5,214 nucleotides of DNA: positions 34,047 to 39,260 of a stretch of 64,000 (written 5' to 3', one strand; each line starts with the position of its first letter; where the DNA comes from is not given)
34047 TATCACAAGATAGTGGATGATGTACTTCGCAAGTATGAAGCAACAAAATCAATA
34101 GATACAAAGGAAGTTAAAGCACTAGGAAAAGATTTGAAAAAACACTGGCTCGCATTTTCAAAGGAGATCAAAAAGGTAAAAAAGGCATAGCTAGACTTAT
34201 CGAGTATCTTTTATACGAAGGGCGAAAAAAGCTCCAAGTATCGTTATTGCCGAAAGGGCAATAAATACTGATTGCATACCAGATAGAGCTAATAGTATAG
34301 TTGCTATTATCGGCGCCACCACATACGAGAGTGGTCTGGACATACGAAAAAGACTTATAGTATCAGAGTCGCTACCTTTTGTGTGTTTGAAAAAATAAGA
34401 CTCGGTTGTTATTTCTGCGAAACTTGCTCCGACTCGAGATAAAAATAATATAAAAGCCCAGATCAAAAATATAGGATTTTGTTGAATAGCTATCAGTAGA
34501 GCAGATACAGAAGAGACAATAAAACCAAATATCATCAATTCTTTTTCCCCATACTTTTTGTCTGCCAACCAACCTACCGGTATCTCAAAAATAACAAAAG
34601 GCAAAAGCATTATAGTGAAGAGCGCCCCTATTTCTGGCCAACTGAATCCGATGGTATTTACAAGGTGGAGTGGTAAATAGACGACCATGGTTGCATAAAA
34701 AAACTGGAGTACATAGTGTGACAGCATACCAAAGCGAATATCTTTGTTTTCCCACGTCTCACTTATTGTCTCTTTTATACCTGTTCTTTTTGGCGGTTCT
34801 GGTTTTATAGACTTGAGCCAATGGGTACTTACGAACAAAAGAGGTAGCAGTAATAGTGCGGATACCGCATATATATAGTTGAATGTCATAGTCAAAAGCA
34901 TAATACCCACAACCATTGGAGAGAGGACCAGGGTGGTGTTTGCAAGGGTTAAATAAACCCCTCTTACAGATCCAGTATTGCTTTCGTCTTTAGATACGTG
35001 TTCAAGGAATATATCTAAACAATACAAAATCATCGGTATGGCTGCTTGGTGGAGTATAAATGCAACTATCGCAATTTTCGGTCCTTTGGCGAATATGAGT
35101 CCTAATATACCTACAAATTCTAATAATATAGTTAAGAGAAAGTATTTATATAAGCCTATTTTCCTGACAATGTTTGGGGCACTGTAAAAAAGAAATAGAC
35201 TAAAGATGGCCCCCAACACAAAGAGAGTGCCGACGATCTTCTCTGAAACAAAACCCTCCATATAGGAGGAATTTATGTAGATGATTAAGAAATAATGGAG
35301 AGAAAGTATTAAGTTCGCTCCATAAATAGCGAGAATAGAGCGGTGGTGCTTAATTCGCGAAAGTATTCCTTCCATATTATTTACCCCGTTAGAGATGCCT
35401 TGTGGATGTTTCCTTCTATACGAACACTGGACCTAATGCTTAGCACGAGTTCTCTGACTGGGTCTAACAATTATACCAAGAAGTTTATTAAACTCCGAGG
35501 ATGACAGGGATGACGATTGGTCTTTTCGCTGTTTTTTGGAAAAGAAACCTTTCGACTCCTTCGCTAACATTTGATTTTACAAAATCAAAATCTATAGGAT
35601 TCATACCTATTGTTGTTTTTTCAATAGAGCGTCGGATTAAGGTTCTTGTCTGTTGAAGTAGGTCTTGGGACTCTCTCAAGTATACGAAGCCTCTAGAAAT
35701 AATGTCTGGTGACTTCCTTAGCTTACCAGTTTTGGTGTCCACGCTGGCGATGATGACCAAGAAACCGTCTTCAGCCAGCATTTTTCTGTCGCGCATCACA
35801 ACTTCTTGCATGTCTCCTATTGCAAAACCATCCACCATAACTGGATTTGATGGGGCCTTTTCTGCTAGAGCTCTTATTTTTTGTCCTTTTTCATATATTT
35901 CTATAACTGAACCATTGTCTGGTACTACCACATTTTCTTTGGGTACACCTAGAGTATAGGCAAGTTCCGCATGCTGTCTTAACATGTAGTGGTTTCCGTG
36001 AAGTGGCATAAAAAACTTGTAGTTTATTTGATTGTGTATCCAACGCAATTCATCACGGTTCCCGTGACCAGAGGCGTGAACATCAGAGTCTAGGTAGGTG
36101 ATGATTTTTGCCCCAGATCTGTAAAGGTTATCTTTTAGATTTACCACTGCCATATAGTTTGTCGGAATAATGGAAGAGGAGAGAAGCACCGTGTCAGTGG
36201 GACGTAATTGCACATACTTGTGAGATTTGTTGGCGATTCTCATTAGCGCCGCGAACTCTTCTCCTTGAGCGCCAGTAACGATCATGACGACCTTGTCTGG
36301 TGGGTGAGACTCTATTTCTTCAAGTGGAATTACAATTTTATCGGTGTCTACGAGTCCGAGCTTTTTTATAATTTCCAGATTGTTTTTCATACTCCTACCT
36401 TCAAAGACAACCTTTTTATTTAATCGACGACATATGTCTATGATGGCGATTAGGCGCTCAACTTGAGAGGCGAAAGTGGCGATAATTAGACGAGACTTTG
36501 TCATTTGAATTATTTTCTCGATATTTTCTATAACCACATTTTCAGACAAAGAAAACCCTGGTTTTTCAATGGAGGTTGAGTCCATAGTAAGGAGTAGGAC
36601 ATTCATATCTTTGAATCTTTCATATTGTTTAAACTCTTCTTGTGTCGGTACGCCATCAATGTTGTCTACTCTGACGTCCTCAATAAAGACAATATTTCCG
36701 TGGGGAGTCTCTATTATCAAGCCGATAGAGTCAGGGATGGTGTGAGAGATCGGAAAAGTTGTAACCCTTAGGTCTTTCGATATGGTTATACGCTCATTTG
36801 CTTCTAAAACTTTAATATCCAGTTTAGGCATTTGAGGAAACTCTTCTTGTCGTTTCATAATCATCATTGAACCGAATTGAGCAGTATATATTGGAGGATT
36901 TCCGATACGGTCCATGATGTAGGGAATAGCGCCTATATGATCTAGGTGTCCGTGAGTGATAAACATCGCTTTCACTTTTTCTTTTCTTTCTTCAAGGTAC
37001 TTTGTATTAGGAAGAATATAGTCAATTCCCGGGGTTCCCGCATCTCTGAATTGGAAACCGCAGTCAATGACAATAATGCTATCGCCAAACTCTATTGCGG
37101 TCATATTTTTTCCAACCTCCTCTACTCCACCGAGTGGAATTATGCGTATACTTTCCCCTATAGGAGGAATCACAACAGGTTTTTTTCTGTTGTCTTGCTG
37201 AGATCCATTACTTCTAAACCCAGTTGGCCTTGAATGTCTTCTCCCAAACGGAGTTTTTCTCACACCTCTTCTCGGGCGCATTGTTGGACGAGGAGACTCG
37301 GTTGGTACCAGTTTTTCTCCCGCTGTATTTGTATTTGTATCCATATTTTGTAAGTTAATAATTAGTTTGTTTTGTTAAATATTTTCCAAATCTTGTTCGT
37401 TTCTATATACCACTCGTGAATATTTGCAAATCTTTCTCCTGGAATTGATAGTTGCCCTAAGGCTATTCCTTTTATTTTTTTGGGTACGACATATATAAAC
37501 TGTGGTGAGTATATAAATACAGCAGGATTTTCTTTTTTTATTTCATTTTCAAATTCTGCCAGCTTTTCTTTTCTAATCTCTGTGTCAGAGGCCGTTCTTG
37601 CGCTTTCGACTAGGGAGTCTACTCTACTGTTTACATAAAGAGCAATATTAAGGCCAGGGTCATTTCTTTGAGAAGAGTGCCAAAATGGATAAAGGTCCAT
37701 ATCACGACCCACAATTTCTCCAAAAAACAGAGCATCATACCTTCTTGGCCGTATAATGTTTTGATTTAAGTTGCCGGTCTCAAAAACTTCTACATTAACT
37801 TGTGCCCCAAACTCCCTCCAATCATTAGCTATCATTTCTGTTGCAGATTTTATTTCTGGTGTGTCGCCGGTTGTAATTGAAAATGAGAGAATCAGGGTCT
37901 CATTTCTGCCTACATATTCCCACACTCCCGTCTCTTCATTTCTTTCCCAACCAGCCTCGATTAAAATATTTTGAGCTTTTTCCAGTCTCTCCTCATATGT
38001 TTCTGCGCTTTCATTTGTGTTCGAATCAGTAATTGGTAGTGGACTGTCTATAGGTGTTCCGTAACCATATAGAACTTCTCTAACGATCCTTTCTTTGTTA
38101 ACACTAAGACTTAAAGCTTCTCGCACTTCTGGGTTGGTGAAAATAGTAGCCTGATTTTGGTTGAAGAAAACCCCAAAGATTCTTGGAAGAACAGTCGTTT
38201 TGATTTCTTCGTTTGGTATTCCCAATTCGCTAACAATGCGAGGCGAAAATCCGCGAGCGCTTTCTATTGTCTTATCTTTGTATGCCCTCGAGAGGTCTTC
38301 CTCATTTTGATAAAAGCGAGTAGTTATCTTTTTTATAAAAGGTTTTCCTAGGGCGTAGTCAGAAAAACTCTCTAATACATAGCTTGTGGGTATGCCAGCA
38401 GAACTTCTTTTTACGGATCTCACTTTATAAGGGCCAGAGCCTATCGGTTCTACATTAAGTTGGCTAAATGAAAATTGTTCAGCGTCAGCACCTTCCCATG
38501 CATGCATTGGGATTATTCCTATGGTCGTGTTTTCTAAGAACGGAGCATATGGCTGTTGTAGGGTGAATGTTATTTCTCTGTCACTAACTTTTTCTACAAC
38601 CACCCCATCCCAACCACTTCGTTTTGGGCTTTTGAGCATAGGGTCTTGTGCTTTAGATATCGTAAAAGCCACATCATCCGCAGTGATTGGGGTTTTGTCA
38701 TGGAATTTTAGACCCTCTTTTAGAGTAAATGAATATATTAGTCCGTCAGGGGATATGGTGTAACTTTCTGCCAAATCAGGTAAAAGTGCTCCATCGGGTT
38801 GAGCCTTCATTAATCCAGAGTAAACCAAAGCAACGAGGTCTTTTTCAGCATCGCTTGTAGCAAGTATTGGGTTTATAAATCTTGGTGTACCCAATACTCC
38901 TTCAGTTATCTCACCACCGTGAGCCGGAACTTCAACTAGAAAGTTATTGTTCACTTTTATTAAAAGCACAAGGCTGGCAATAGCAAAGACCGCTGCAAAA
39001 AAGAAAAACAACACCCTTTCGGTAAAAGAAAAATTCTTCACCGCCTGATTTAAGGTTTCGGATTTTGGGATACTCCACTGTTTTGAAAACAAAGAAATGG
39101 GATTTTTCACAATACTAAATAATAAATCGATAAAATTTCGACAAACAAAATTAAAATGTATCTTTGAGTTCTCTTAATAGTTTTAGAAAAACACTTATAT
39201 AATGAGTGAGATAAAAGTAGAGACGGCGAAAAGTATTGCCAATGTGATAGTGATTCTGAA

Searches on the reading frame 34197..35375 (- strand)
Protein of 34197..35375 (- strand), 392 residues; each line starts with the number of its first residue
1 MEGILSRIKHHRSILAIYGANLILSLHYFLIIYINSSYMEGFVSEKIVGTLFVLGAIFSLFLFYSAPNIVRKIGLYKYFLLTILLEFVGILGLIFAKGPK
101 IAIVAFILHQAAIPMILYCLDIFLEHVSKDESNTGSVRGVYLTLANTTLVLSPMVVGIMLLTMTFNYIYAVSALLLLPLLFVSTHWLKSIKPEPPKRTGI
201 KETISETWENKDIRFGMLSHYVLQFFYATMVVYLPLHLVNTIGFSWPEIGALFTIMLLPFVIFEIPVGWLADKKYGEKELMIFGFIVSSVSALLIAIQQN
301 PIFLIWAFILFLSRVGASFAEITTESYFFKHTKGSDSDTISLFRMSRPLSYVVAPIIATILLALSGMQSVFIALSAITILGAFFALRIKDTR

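Call 96: search_protein_families(library=pfam, proteins=[window:34197-35375:-], max_evalue=0.00001)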
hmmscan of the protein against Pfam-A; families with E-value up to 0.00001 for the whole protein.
window:34197-35375:- (392 aa): 1 family
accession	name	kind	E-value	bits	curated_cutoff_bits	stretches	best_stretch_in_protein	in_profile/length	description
PF07690.21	MFS_1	-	8.5e-26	91.1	33.4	2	223-386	8-172/347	Major Facilitator Superfamily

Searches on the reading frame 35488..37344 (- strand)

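Call 80: search_protein_families(library=ncbifam, proteins=[window:35488-37344:-], max_evalue=1e-10)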
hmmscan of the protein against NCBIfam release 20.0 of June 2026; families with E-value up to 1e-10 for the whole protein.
window:35488-37344:- (618 aa): 3 families
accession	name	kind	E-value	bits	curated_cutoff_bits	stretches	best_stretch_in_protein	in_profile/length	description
NF047419.1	RNase_J1_RnjA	exception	4e-163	544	820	1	66-616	2-547/549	ribonuclease J1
TIGR00649.1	MG423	subfamily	3.9e-146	487.6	400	1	66-615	1-545/546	RNase J family beta-CASP ribonuclease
TIGR03675.1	arCOG00543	equivalog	5.6e-15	54.6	580.2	1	64-228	173-351/631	beta-CASP ribonuclease aCPSF1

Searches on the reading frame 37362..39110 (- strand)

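Call 80: search_protein_families(library=ncbifam, proteins=[window:37362-39110:-], max_evalue=1e-10)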
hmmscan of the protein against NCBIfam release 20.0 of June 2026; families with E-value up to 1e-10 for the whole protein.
window:37362-39110:- (582 aa): 9 families
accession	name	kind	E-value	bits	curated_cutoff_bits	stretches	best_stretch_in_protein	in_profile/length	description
NF045467.1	Opp4A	equivalog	1.2e-41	142.6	650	1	61-554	30-546/556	oligopeptide ABC transporter substrate-binding protein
TIGR02294.1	nickel_nikA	equivalog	4.8e-34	117.7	393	1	94-533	33-470/501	nickel ABC transporter substrate-binding protein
NF045468.1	Opp5A_nikA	equivalog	1.9e-29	102.5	600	1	96-550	44-473/488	nickel ABC transporter substrate-binding protein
NF011942.0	PRK15413.1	equivalog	9e-29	100.5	594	1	94-549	56-496/512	glutathione ABC transporter substrate-binding protein GsiB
NF043070.1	DppA_dipep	equivalog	1e-25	90.3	1005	1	74-554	37-524/535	dipeptide ABC transporter periplasmic-binding protein DppA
NF047575.1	opine_bind_CntA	exception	2.3e-21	75.9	800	0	94-265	63-228/535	staphylopine-dependent metal ABC transporter substrate-binding lipoprotein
TIGR04028.1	SBP_KPN_01854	hypoth_equivalog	5.3e-16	58.3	468.5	0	322-555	265-499/509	TIGR04028 family ABC transporter substrate-binding protein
NF011689.0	PRK15109.1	equivalog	2.1e-13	49.8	560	1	79-390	47-375/547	ABC transporter substrate-binding protein SapA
NF011684.0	PRK15104.1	equivalog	9.7e-12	44.4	947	0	89-165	62-137/543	oligopeptide ABC transporter substrate-binding protein OppA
